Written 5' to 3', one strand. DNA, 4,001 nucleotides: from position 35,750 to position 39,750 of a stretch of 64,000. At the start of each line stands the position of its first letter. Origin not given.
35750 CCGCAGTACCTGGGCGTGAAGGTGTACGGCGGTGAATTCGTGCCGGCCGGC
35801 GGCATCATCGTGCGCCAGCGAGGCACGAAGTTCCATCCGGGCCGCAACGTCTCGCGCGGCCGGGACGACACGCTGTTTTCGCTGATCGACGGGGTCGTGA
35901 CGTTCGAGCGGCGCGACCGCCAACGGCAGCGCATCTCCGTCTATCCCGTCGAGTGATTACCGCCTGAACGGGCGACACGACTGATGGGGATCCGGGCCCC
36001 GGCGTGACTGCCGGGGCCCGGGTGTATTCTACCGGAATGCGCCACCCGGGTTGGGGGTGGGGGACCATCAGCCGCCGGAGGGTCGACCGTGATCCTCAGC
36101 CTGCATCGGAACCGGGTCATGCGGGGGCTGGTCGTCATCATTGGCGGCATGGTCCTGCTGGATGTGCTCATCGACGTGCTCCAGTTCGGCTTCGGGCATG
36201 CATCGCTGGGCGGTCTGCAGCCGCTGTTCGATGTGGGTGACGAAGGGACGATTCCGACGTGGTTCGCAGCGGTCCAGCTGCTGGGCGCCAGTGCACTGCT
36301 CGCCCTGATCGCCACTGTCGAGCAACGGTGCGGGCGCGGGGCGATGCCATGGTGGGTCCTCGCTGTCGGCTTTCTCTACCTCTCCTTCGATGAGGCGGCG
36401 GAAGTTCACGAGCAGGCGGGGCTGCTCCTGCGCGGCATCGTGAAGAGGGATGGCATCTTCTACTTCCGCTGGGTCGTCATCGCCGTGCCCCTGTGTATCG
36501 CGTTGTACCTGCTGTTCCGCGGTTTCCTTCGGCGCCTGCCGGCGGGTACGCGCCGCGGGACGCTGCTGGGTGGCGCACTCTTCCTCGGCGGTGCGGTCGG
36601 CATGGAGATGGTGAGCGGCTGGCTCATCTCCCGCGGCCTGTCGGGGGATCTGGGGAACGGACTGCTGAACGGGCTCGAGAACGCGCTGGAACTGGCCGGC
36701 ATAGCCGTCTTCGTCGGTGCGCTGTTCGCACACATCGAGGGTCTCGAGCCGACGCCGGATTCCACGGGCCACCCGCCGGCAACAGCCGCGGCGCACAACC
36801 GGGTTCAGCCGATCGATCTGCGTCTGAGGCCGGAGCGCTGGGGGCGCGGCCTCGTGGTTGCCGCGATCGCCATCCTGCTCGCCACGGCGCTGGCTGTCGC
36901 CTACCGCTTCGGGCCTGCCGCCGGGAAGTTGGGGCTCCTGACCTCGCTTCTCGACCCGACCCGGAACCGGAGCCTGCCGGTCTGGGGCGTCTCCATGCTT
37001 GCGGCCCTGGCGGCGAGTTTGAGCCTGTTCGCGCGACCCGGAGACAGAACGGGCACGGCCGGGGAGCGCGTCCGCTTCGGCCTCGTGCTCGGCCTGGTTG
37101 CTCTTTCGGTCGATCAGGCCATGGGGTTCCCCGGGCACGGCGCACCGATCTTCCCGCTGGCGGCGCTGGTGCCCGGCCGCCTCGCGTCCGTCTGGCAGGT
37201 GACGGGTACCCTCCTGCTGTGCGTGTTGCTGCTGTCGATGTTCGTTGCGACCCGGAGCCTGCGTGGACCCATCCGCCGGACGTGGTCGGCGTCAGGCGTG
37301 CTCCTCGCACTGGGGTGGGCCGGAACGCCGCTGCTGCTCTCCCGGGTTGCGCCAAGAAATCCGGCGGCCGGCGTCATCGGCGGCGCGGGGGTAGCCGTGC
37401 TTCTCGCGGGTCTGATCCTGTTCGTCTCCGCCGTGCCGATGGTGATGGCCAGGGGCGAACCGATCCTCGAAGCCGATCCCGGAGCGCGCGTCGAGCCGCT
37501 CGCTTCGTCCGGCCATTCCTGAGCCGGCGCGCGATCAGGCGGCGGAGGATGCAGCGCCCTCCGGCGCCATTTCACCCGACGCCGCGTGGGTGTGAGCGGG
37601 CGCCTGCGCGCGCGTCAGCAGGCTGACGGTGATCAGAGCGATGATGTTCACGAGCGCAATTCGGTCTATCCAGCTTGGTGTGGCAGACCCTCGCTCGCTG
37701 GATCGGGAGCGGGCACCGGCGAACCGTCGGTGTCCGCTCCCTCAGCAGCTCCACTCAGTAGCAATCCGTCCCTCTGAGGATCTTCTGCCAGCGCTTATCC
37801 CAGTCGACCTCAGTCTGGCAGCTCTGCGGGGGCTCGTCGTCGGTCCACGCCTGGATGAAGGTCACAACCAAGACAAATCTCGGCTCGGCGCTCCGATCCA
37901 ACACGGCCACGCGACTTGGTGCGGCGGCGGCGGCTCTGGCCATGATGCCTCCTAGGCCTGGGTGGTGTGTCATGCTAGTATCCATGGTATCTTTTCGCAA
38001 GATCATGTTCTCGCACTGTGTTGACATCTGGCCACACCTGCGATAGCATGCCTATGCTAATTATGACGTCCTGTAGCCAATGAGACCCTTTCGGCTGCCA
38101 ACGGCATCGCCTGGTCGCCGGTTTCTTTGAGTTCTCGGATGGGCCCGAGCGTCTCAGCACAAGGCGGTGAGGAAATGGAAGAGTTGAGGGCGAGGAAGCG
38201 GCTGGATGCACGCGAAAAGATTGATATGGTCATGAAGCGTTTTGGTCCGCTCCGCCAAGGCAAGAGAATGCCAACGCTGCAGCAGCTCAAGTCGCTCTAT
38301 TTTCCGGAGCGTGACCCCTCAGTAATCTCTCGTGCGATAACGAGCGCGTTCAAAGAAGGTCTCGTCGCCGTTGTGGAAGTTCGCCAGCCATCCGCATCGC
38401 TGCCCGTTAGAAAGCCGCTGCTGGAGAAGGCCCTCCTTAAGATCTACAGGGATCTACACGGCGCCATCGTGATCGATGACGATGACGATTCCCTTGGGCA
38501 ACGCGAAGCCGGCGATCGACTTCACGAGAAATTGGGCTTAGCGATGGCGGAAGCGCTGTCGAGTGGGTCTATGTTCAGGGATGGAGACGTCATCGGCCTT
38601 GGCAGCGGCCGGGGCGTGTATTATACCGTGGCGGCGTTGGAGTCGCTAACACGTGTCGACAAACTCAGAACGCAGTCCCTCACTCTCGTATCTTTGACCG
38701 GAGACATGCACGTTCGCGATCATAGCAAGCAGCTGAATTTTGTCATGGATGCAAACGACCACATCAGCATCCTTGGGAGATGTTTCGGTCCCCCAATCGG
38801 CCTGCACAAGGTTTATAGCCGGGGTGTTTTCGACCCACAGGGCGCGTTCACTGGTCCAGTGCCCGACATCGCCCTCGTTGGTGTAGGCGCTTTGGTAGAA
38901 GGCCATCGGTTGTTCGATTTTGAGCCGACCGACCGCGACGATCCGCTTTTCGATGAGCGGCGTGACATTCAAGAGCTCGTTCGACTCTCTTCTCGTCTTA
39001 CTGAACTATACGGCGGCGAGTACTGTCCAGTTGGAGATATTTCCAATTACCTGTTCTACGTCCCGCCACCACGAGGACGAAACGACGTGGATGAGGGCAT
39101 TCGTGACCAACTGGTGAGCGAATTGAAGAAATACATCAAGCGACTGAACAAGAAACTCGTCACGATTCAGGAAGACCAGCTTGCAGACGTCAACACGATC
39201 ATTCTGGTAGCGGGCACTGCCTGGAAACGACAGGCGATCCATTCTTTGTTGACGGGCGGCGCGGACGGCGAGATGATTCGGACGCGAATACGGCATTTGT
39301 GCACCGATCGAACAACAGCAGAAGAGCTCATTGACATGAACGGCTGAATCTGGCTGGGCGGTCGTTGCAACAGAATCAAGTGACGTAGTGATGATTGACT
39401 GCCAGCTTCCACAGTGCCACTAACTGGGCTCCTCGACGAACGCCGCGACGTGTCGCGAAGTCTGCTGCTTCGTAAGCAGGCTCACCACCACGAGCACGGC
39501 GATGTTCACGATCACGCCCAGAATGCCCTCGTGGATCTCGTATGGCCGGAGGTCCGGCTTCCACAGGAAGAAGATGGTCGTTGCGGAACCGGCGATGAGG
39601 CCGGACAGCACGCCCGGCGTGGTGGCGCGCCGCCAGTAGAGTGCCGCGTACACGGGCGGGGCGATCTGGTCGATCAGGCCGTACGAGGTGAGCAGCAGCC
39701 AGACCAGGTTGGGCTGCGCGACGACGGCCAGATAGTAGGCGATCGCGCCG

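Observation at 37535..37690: Orphan symporter 3' fragment mirrors the 3' end of the intact symporter gene on the other side of the islet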

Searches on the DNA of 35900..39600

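Call 60: search_rna_families(source=window, start=35900, end=39600, threshold=evalue, max_evalue=0.1)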
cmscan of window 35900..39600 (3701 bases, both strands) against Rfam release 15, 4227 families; matches with E-value up to 0.1: 1.
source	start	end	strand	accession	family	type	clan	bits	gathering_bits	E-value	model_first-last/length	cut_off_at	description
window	35999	36111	+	RF01946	KCNQ1OT1_1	Gene; lncRNA;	-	13.9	70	0.091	1-464/464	no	KCNQ1 overlapping transcript 1 conserved region 1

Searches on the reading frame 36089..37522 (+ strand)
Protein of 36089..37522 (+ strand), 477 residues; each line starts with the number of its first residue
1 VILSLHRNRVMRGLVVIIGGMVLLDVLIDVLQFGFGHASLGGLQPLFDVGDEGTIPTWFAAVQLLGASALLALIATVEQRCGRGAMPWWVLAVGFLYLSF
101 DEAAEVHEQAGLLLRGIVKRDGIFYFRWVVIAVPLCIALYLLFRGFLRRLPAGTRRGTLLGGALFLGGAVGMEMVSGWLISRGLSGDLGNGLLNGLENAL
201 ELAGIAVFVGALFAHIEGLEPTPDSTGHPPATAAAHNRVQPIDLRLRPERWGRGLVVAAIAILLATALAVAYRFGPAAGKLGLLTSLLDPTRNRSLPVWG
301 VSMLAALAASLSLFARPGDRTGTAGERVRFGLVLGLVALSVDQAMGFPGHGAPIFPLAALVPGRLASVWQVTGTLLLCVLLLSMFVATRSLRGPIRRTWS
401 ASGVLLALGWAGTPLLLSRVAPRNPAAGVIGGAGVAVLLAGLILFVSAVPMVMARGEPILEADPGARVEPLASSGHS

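Call 6: search_protein_families(library=pfam, proteins=[window:36089-37522:+], max_evalue=0.1)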
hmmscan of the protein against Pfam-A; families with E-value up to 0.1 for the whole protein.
window:36089-37522:+ (477 aa): 0 families

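Call 17: find_related_loci(query=window:36089-37519:+, collection=metagenome_contigs, flank=6000)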
Query window:36089-37519:+ (477 aa) in metagenome_contigs; peptide patterns used: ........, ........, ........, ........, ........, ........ (x = any residue, [..] = any of these).
88 stretches matched a pattern; 1 encode a relative of the query (tblastn E <= 1e-3); 1 distinct loci.
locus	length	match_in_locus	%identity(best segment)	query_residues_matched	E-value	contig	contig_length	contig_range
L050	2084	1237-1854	32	1-205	1e-22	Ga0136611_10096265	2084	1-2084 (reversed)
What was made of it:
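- Tried and rejected: The metagenome scan with it returned one distant locus (call 17).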

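Call 22: find_homologous_proteins(query=window:36089-37519:+, max_evalue=0.00001)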
Query window:36089-37519:+ (477 aa): 1 proteins with E <= 0.00001 among 8000 candidates.
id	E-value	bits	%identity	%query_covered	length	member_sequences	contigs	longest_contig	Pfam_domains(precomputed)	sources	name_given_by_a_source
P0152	0.0e+0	1016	100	100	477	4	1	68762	-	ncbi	-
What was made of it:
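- Tried and rejected: A word-index homology search with the membrane protein returned only itself (call 22).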

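Call 31: search_protein_families(library=padloc, proteins=[window:36089-37519:+], max_evalue=0.01)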
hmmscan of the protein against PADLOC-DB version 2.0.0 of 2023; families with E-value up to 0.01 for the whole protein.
window:36089-37519:+ (477 aa): 0 families

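Call 32: search_protein_families(library=ncbifam, proteins=[window:36089-37519:+], max_evalue=0.01)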
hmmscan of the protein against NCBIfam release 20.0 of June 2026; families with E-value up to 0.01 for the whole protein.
window:36089-37519:+ (477 aa): 0 families

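Call 71: search_protein_representatives(protein=window:36089-37519:+)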
Query: 477 residues. Proteins with E-value up to 0.001 (for the whole library): 7403; up to 1e-10: 4793; up to 1e-30: 51. The best 150 are listed.
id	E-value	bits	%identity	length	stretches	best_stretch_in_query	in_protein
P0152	0.0e+00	1015.5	100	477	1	1-477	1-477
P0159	5.7e-71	256.3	37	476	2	12-220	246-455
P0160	1.4e-64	235.2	46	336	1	106-446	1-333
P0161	4.9e-55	203.7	47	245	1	1-241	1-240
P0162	1.1e-50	189.4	38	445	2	12-226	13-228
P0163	3.0e-48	181.3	32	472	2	5-217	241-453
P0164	5.3e-47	177.2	34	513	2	12-219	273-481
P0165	3.2e-45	171.3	38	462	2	11-216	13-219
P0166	8.9e-44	166.6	37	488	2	23-224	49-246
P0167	1.6e-42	162.4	36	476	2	10-219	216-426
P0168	3.1e-42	161.5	30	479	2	18-275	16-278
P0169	2.3e-40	155.3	35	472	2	43-216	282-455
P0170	3.3e-40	154.8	32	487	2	10-211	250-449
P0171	1.1e-39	153.1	39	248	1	3-240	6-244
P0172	2.3e-38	148.8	44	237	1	10-219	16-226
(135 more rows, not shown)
